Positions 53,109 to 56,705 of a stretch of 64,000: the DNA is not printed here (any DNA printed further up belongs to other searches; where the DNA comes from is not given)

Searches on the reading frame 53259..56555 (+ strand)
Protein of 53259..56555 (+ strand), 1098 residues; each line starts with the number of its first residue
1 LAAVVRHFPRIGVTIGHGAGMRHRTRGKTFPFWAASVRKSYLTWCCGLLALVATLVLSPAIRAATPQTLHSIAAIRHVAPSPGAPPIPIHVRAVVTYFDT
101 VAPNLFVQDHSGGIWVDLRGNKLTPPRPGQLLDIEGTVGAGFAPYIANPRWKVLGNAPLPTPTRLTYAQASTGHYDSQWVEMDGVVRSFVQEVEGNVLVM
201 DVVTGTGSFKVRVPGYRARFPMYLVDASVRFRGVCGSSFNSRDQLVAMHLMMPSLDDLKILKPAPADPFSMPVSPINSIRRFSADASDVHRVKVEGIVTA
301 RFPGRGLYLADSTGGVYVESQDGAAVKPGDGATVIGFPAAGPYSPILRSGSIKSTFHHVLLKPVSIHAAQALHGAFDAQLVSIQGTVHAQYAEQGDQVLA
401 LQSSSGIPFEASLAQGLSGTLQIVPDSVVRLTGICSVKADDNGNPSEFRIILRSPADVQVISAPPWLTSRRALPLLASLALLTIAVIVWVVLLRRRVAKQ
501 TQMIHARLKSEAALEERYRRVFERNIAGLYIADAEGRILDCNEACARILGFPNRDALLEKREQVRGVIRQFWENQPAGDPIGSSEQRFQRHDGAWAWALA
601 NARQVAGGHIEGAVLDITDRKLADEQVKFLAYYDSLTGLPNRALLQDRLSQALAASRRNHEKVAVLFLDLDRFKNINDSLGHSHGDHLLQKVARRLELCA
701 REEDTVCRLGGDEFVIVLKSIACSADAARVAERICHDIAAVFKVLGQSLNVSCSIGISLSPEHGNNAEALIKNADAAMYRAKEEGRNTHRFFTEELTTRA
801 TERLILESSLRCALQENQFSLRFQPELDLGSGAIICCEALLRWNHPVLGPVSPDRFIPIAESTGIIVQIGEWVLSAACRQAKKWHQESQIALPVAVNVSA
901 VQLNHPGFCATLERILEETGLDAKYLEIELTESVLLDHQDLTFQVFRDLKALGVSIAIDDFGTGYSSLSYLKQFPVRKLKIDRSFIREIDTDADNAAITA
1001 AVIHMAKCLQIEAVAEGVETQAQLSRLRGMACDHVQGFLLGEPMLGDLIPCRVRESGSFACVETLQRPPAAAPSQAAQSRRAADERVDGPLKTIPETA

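Call 53: search_protein_families(library=pfam, proteins=[window:53259-56555:+], max_evalue=0.00001)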
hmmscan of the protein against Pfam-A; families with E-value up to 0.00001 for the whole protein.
window:53259-56555:+ (1098 aa): 3 families
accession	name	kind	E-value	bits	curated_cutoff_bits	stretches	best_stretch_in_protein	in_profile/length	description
PF00563.25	EAL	-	6.6e-73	245.4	31.3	1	809-1043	3-236/236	EAL domain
PF00990.26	GGDEF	-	7.5e-54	182.3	23.8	1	631-787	1-160/161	Diguanylate cyclase, GGDEF domain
PF13188.13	PAS_8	-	4.8e-07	29.9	21.8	1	516-559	1-44/65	PAS domain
